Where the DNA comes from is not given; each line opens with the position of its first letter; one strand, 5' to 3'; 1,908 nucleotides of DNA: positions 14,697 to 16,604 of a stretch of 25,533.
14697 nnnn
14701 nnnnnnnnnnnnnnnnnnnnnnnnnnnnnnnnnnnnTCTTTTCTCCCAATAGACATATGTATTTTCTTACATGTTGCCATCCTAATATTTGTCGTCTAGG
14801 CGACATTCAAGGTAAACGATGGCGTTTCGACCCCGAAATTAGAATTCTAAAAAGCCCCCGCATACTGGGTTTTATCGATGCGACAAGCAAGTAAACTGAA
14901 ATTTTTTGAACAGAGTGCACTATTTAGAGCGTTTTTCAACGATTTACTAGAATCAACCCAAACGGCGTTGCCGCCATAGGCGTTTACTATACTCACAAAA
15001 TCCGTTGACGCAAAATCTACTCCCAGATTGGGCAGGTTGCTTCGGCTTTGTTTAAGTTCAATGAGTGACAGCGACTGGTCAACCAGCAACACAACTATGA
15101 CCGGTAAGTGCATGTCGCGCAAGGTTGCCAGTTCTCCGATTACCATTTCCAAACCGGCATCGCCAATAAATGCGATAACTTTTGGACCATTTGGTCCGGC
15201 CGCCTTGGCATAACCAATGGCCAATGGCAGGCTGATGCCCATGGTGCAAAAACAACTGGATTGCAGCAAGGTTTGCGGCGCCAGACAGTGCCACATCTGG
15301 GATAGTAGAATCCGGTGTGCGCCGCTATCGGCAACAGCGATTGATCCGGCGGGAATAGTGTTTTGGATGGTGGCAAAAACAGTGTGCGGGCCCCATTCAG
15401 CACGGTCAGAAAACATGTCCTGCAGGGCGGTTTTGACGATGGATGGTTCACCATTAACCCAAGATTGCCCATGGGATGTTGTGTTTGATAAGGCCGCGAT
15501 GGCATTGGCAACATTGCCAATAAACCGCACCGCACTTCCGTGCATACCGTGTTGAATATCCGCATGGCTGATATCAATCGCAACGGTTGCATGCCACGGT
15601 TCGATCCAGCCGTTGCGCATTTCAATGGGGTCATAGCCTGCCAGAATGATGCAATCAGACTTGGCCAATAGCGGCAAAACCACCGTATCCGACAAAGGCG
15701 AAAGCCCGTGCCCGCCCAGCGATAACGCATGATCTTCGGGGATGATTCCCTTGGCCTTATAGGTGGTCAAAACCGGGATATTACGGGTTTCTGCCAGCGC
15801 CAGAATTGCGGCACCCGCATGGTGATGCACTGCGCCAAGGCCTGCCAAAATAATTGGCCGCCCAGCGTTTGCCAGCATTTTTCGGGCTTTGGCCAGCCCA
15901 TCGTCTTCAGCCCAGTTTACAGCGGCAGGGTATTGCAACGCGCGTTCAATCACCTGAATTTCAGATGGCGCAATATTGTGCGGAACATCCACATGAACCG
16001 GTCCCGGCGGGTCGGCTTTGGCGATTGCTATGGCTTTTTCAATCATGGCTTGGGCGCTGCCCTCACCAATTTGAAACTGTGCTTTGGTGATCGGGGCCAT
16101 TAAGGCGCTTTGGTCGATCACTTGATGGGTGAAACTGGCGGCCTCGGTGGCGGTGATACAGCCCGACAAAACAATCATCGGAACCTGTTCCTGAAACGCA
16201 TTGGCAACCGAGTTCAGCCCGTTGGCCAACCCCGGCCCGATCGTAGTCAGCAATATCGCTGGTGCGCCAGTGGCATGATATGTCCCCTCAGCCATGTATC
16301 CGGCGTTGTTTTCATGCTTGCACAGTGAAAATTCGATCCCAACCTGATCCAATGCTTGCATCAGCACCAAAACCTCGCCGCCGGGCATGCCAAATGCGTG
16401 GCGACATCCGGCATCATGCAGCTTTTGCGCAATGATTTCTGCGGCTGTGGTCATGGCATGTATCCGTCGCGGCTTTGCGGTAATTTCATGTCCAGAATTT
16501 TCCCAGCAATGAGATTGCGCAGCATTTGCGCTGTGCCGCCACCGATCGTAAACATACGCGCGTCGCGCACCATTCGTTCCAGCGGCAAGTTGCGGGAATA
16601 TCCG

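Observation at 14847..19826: LysR-controlled organosulfur module: CoA-transferase, desulfinase-type Acd and a ThDP enzyme, translationally coupled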

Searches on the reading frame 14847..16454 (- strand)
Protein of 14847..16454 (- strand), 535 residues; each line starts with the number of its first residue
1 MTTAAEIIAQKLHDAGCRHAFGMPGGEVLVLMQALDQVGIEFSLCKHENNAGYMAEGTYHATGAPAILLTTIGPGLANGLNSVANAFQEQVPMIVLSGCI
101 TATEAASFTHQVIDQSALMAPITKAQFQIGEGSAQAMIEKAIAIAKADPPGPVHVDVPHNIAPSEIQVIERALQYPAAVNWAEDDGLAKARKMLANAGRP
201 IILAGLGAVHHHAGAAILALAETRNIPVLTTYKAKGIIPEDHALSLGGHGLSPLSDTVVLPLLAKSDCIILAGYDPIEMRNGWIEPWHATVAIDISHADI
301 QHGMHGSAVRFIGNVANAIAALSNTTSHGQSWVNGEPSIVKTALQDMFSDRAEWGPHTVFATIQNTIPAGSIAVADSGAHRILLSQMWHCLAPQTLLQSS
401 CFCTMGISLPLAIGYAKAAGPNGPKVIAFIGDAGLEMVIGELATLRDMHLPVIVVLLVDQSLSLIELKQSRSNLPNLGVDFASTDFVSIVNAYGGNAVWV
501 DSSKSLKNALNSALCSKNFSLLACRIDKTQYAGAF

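Call 3: search_protein_families(library=pfam, proteins=[window:14847-16454:-])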
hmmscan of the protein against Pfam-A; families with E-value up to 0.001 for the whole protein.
window:14847-16454:- (535 aa): 3 families
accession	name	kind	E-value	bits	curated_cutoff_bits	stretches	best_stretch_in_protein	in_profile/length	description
PF02776.23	TPP_enzyme_N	-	9e-32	109.8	26.8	1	3-118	2-119/119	Thiamine pyrophosphate enzyme, N-terminal TPP binding domain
PF02775.26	TPP_enzyme_C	-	1.1e-25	90.7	21.9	1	376-523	1-150/151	Thiamine pyrophosphate enzyme, C-terminal TPP binding domain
PF00205.28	TPP_enzyme_M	-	6.8e-22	78.1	30.4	1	188-322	2-137/137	Thiamine pyrophosphate enzyme, central domain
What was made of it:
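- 14847..16454 (-): ThDP-dependent enzyme of an unassigned clade; predicted 2-oxo-4-sulfinobutanoate decarboxylase. Pfam TPP_enzyme_N, _M and _C (call 3).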

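Call 4: search_protein_families(library=ncbifam, proteins=[window:14847-16454:-])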
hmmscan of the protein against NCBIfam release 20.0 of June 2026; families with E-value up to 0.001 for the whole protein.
window:14847-16454:- (535 aa): 52 families (the best 25 are shown)
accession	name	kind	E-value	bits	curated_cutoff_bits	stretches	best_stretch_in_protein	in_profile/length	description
NF006187.0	PRK08322.1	equivalog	1.7e-97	327.1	509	1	2-528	2-530/548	acetolactate synthase large subunit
NF006378.0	PRK08617.1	equivalog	6.3e-78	262.5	510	1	2-527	8-539/556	acetolactate synthase AlsS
TIGR00118.1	acolac_lg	equivalog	1.3e-76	258.2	538.35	1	3-529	2-537/557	biosynthetic-type acetolactate synthase large subunit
NF004919.0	PRK06276.1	equivalog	1.4e-73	248.2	866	1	4-530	3-542/582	acetolactate synthase large subunit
TIGR02418.1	acolac_catab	equivalog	2.5e-69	234.2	551.1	1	4-527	1-530/539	acetolactate synthase AlsS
NF006016.1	PRK08155.1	equivalog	8.1e-69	232.5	870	1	2-530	3-536/554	acetolactate synthase large subunit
NF005712.0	PRK07524.1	subfamily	1.2e-68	231.9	500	1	1-525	2-528/536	5-guanidino-2-oxopentanoate decarboxylase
NF006524.0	PRK08978.1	equivalog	8.2e-65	219.1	738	1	4-529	3-527/548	acetolactate synthase 2 catalytic subunit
NF005039.0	PRK06456.1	equivalog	5.8e-62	210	868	1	1-530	1-548/572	acetolactate synthase large subunit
NF006052.0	PRK08199.1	subfamily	3.2e-61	207.3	539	1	2-531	8-542/559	thiamine pyrophosphate protein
NF005824.0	PRK07710.1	equivalog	7.1e-60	202.9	976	1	3-528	18-550/573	acetolactate synthase large subunit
NF004710.0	PRK06048.1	equivalog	8e-60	202.8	976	1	3-528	9-539/561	acetolactate synthase large subunit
NF006122.0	PRK08266.1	subfamily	4.9e-59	200.2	571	1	2-531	4-529/543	hypothetical protein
NF005584.0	PRK07282.1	equivalog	7.5e-58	196.4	970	1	3-511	11-526/566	acetolactate synthase large subunit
NF005860.0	PRK07789.1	equivalog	6.3e-57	193.2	881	1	3-514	35-565/615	acetolactate synthase large subunit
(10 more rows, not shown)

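Call 9: search_solved_structures(query=window:14847-16454:-, show_alignments=1)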
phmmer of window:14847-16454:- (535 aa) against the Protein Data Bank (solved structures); distinct sequences matched with E-value up to 0.001: 156 (the best 60 are shown).
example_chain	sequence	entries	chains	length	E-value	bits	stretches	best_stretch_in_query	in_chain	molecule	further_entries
13bb_A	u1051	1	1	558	4.6e-52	180.8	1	5-511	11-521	acetolactate synthase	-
4rjj_A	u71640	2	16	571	9.2e-51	176.5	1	4-517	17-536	Acetolactate synthase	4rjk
4rji_A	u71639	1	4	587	9.5e-51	176.4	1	4-517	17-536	Acetolactate synthase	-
9zgl_A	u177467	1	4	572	1.1e-50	176.2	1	4-518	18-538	Ancestral acetolactate synthase, catabolic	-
1ozf_A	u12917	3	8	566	9.7e-48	166.5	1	5-527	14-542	Acetolactate synthase, catabolic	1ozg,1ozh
5d6r_B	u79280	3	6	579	1.1e-47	166.4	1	5-527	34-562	Acetolactate synthase, catabolic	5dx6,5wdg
24pi_A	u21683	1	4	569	3.7e-45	158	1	5-527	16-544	Ancestral acetolactate synthase, catabolic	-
6lpi_A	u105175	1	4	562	3.9e-45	157.9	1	3-471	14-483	Acetolactate synthase isozyme 1 large subunit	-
8xod_A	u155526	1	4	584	5.6e-41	144.2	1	2-527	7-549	BbmA-G484F complex with CBOA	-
8x3x_A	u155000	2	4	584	6.3e-41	144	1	2-527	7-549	BbmA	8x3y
1upa_A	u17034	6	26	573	1.5e-38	136.2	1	3-511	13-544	CARBOXYETHYLARGININE SYNTHASE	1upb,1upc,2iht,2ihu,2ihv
8beo_A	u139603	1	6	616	1.6e-35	126.2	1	11-499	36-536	Glyoxylate carboligase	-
1jsc_A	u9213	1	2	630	1.6e-35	126.2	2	10-252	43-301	ACETOHYDROXY-ACID SYNTHASE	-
6u9d_A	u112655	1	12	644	1.8e-35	126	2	10-252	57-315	Acetolactate synthase catalytic subunit, mitochondrial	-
1n0h_A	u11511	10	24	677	2.2e-35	125.8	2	10-252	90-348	Acetolactate synthase | Acetolactate synthase, mitochondrial | Acetolactate synthase catalytic subunit, mitochondrial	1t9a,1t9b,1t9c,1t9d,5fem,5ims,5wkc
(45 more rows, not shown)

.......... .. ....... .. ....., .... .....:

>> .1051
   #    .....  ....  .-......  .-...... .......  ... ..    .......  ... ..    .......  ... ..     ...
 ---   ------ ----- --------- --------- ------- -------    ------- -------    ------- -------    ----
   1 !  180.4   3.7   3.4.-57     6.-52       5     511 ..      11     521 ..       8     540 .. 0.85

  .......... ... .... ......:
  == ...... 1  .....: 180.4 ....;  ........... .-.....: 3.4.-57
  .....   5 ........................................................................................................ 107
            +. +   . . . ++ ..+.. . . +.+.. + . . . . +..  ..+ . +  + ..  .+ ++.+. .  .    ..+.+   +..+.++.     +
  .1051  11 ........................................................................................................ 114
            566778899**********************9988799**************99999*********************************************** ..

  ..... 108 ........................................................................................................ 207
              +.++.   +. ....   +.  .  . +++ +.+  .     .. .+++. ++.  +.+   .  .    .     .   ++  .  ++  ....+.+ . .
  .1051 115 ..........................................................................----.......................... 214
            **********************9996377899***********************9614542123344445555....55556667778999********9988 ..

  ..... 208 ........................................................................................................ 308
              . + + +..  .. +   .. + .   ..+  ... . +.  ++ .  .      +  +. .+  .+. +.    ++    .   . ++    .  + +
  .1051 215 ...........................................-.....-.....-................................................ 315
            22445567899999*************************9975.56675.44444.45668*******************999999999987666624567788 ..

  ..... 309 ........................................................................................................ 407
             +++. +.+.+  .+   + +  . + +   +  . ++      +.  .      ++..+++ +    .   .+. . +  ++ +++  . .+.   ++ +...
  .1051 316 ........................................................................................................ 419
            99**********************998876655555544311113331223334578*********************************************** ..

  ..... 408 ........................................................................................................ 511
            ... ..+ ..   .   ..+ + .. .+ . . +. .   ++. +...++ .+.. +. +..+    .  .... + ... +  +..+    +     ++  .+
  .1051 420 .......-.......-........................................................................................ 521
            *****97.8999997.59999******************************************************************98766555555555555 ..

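Call 13: find_homologous_proteins(query=window:14847-16454:-)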
Query window:14847-16454:- (535 aa): 5261 proteins with E <= 0.001 among 8000 candidates; the best 120 are listed.
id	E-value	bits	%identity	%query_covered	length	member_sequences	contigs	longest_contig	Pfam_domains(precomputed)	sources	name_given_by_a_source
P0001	0.0e+0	1193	100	100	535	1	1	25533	PF02775.27,PF02776.24,PF00205.29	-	-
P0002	6.7e-258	875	72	100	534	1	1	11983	PF02775.27,PF02776.24,PF00205.29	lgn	-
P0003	1.8e-253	860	72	100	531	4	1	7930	PF02775.27,PF02776.24,PF00205.29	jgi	-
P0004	1.9e-250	850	72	100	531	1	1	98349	PF02775.27,PF02776.24,PF00205.29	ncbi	-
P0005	2.3e-248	843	70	100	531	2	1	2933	PF02775.27,PF02776.24,PF00205.29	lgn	-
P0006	2.4e-248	843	71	100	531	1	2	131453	PF02775.27,PF02776.24,PF00205.29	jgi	jgi:acetolactate synthase I/II/III large subunit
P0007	1.4e-247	841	70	100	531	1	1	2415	PF02775.27,PF02776.24,PF00205.29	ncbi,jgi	-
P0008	6.1e-246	835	71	100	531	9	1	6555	PF02775.27,PF02776.24,PF00205.29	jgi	-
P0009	8.4e-246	835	70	100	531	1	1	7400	PF02775.27,PF02776.24,PF00205.29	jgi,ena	-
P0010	9.8e-246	835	71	100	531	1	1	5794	PF02775.27,PF02776.24,PF00205.29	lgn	-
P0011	2.0e-244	830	70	100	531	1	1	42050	PF02775.27,PF02776.24,PF00205.29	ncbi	-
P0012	2.6e-244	830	71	100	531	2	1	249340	PF02775.27,PF02776.24,PF00205.29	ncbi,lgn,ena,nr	ncbi:MAG: thiamine pyrophosphate-binding protein [Rhodobacteraceae bacterium]|nr:thiamine pyrophosph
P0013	3.2e-244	830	70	100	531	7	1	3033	PF02775.27,PF02776.24,PF00205.29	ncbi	-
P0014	1.2e-242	824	70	100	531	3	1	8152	PF02775.27,PF02776.24,PF00205.29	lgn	-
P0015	1.2e-242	824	69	100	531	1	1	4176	PF02775.27,PF02776.24,PF00205.29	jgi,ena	-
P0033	5.4e-230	783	65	100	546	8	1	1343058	PF02775.27,PF02776.24,PF00205.29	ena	-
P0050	9.3e-206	703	59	100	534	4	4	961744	PF02775.27,PF02776.24,PF00205.29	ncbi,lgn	ncbi:MAG: thiamine pyrophosphate-binding protein [Alphaproteobacteria bacterium]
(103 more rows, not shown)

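Call 14: find_encoding_contigs(protein=P0012, flank=10000, max_places=2)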
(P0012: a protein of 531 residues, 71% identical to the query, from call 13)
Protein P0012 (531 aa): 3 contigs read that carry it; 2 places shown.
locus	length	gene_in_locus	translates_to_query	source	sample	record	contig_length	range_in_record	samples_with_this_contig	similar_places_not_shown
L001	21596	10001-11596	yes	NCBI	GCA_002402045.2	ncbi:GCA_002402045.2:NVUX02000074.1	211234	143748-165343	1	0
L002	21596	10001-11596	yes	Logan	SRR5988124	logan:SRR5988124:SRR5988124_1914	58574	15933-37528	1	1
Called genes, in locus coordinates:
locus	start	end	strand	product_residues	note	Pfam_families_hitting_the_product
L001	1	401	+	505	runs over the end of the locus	PF13245:AAA_19, PF13604:AAA_30, PF01443:Viral_helicase1 (faint), PF13538:UvrD_C_2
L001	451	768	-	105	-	-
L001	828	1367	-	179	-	PF02525:Flavodoxin_2 (weak), PF03358:FMN_red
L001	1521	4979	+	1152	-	PF02463:SMC_N, PF13175:AAA_15 (weak), PF13304:AAA_21 (weak), PF13476:AAA_23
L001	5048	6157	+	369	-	PF13424:TPR_12 (faint), PF13431:TPR_17 (faint), PF00515:TPR_1 (faint), PF13174:TPR_6 (faint), PF13181:TPR_8 (faint), PF13371:TPR_9 (weak), PF13432:TPR_16 (weak), PF07719:TPR_2 (weak), +3 more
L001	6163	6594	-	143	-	PF21352:Zn_ribbon_Thio2, PF00578:AhpC-TSA (faint), PF00085:Thioredoxin, PF13098:Thioredoxin_2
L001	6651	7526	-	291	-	PF00126:HTH_1, PF03466:LysR_substrate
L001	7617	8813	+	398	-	PF02515:CoA_transf_3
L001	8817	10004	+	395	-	PF02771:Acyl-CoA_dh_N, PF02770:Acyl-CoA_dh_M, PF00441:Acyl-CoA_dh_1, PF08028:Acyl-CoA_dh_2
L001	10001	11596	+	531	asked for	PF02776:TPP_enzyme_N, PF00205:TPP_enzyme_M, PF02775:TPP_enzyme_C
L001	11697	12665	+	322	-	PF16868:NMT1_3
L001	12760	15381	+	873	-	PF06808:DctM, PF11874:DUF3394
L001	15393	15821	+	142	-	PF00582:Usp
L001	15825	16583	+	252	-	PF05853:BKACE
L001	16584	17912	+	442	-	PF00202:Aminotran_3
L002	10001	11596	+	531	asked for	PF02776:TPP_enzyme_N, PF00205:TPP_enzyme_M, PF02775:TPP_enzyme_C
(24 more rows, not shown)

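Call 15: find_encoding_contigs(protein=P0033, flank=10000, max_places=2)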
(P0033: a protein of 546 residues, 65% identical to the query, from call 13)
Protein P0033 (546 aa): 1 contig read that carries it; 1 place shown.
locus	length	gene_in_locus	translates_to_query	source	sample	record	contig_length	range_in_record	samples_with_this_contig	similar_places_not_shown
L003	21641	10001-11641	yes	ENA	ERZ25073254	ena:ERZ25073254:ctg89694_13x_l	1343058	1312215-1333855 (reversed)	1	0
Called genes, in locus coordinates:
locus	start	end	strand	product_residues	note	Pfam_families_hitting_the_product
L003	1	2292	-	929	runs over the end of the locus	PF02347:GDC-P, PF01212:Beta_elim_lyase (weak), PF21478:GcvP2_C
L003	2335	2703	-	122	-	PF01597:GCV_H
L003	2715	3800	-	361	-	PF01571:GCV_T, PF08669:GCV_T_C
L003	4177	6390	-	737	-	PF13188:PAS_8 (faint), PF13426:PAS_9 (faint), PF08447:PAS_3 (weak), PF00990:GGDEF, PF00563:EAL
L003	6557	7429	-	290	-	PF00126:HTH_1, PF03466:LysR_substrate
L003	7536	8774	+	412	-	PF02515:CoA_transf_3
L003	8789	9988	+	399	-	PF02771:Acyl-CoA_dh_N, PF02770:Acyl-CoA_dh_M, PF00441:Acyl-CoA_dh_1, PF08028:Acyl-CoA_dh_2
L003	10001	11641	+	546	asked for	PF02776:TPP_enzyme_N, PF00205:TPP_enzyme_M, PF02775:TPP_enzyme_C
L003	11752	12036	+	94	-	PF16868:NMT1_3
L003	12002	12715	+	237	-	PF16868:NMT1_3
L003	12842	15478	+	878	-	PF06808:DctM, PF11874:DUF3394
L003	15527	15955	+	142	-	PF00582:Usp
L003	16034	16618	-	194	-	-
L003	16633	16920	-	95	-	-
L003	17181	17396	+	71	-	-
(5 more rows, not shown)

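Call 16: find_encoding_contigs(protein=P0050, flank=10000, max_places=2)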
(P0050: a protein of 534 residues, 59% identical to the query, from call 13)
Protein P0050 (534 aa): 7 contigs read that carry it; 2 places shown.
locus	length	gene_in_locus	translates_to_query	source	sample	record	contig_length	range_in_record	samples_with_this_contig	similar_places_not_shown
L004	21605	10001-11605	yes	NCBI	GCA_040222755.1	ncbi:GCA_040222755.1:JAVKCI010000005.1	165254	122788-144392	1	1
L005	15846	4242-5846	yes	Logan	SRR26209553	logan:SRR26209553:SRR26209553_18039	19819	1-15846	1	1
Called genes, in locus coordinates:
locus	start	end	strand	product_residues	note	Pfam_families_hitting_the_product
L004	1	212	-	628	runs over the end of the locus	PF01261:AP_endonuc_2, PF14696:Glyoxalase_5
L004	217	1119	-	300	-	PF08501:Shikimate_dh_N, PF18317:SDH_C (weak)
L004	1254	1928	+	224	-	PF00440:TetR_N, PF17938:TetR_C_29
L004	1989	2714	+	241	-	-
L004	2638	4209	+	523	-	PF00817:IMS (weak), PF11799:IMS_C (weak)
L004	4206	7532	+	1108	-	PF02811:PHP, PF07733:DNA_pol3_alpha, PF17657:DNA_pol3_finger, PF14579:HHH_6, PF01336:tRNA_anti-codon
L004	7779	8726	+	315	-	PF01134:GIDA (faint), PF01266:DAO (faint), PF07992:Pyr_redox_2, PF12831:FAD_oxidored (faint), PF13738:Pyr_redox_3, PF00070:Pyr_redox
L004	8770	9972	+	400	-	PF02771:Acyl-CoA_dh_N, PF02770:Acyl-CoA_dh_M, PF00441:Acyl-CoA_dh_1, PF08028:Acyl-CoA_dh_2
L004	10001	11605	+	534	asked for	PF02776:TPP_enzyme_N, PF00205:TPP_enzyme_M, PF02775:TPP_enzyme_C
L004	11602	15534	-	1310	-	PF00497:SBP_bac_3, PF00497:SBP_bac_3, PF00989:PAS, PF13188:PAS_8 (weak), PF08448:PAS_4, PF13426:PAS_9, PF12860:PAS_7, PF00211:Guanylate_cyc, +3 more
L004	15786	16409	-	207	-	PF13302:Acetyltransf_3, PF00583:Acetyltransf_1 (weak)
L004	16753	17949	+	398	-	PF13356:Arm-DNA-bind_3, PF22022:Phage_int_M, PF00589:Phage_integrase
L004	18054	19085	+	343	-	PF00145:DNA_methylase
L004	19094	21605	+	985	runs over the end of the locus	PF00580:UvrD-helicase, PF13245:AAA_19, PF13361:UvrD_C, PF13538:UvrD_C_2 (weak), PF12705:PDDEXK_1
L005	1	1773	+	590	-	?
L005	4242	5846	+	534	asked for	PF02776:TPP_enzyme_N, PF00205:TPP_enzyme_M, PF02775:TPP_enzyme_C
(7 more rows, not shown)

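Call 34: search_dna_similar(query=window:14847-16454:-, collection=plasmids, mode=protein, max_rows=30, max_evalue=1e-60)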
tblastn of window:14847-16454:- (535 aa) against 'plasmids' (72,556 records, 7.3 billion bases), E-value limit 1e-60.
Records with a match: 17; places in all: 17; records where one place covers at least 80% of the query: 17.
Best place of each record, by identity: <60% 17.
By first word of the organism name: Rhizobium 8; Sinorhizobium 5; Parasedimentitalea 1; Cupriavidus 1; Bosea 1; Allorhizobium 1.
By predicted mobility (MOB-suite, as given by PLSDB): non-mobilizable 8; conjugative 5; mobilizable 4.
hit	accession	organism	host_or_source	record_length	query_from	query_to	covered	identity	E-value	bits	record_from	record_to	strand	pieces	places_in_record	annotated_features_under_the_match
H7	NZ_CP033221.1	Parasedimentitalea marina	Cell culture,deep seawater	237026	4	533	99%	46.4%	5e-123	405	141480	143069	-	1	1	thiamine pyrophosphate-binding protein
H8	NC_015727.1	Cupriavidus necator N-1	soil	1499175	1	533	100%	45.8%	2e-123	406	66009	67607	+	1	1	record has no annotation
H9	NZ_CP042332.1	Bosea sp. F3-2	soybean,soil sample,rhizosphere soil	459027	1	535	100%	45.3%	1e-120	398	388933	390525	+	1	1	thiamine pyrophosphate-binding protein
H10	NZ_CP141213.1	Sinorhizobium meliloti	alfalfa,Isolate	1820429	5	535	99%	45.0%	8e-110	367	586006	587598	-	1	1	none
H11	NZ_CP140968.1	Sinorhizobium medicae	Medicago lupulina,whole organism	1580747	5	535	99%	44.8%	5e-112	373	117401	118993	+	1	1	none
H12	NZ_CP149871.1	Sinorhizobium medicae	Melilotus albus,Cell Culture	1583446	5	535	99%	44.8%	5e-112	373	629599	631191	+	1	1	none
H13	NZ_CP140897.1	Sinorhizobium medicae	Medicago lupulina,whole organism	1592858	5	535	99%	44.8%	1e-111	372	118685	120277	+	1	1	none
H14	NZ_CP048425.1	Rhizobium daejeonense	Cell,soil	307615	5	535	99%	44.2%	4e-105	353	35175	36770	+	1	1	thiamine pyrophosphate-binding protein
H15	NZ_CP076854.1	Rhizobium sp. WYJ-E13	Curcuma wenyujin Y.H. Chen et C. ...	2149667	5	535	99%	44.1%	6e-114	379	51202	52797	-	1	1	none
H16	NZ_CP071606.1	Rhizobium binae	lentil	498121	5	535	99%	44.1%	7e-111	370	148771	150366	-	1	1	thiamine pyrophosphate-binding protein | OpgC domain-containing protein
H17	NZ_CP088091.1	Rhizobium laguerreae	cell culture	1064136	1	535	100%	43.8%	3e-113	377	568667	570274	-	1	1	none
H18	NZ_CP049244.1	Allorhizobium pseudoryzae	cell culture,soil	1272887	5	535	99%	43.8%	1e-108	363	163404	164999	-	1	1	none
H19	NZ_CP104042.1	Rhizobium sp. WSM4643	Pisum sativum,Cell culture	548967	5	535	99%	43.8%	9e-114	378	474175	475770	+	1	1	thiamine pyrophosphate-binding protein | OpgC domain-containing protein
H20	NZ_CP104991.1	Rhizobium sp. CC-CFT758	cell culture,agricultural soil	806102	5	535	99%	42.7%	3e-91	313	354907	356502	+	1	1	thiamine pyrophosphate-binding protein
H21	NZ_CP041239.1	Sinorhizobium mexicanum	Acaciella angustissima,cell culture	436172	24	535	96%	44.1%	1e-106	357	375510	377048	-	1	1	thiamine pyrophosphate-binding protein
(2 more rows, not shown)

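Call 35: get_annotated_region(hit=H7, flank=9000)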
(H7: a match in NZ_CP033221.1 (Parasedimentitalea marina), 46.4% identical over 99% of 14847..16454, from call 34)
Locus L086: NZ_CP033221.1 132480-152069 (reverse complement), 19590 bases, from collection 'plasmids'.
description: Parasedimentitalea marina strain W43 plasmid pW43B, complete sequence
organism: Parasedimentitalea marina (NCBI taxid 2483033)
taxonomy: Bacteria; Pseudomonadota; Alphaproteobacteria; Rhodobacterales; Paracoccaceae; Parasedimentitalea; Parasedimentitalea marina
host: -; source: Cell culture,deep seawater; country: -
typing (MOB-suite, as given by PLSDB): non-mobilizable
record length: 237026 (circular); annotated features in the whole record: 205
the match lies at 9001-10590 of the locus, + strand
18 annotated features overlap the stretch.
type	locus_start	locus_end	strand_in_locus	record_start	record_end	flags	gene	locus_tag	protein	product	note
CDS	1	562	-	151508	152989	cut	-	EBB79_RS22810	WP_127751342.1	tripartite tricarboxylate transporter permease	-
CDS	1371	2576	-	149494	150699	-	-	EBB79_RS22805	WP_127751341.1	tripartite tricarboxylate transporter substrate binding protein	-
CDS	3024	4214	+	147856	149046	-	repA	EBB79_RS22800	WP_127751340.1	plasmid partitioning protein RepA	-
CDS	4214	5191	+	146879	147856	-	repB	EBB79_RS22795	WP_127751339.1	plasmid partitioning protein RepB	-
CDS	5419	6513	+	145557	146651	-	repC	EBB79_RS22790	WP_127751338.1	plasmid replication protein RepC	-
CDS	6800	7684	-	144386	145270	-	-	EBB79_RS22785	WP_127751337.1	LysR family transcriptional regulator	GO:0006355 - regulation of DNA-templated transcription [Evidence IEA]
CDS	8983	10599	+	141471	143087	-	-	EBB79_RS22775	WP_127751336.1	thiamine pyrophosphate-binding protein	-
CDS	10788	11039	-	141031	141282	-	-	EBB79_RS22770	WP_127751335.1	helix-turn-helix transcriptional regulator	-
CDS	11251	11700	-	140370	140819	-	-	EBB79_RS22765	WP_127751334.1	Rrf2 family transcriptional regulator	-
CDS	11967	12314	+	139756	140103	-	-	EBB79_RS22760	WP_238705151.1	cytochrome C oxidase subunit I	-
CDS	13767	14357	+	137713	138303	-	-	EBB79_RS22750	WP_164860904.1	SCO family protein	-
CDS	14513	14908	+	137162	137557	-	-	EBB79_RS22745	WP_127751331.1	hypothetical protein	-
CDS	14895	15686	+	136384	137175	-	-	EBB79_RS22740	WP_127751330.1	formate/nitrite transporter family protein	GO:0055085 - transmembrane transport [Evidence IEA]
CDS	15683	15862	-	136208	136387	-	ccoS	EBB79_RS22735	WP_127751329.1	cbb3-type cytochrome oxidase assembly protein CcoS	GO:0008535 - respiratory chain complex IV assembly [Evidence IEA]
CDS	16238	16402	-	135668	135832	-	-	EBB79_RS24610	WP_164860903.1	hypothetical protein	-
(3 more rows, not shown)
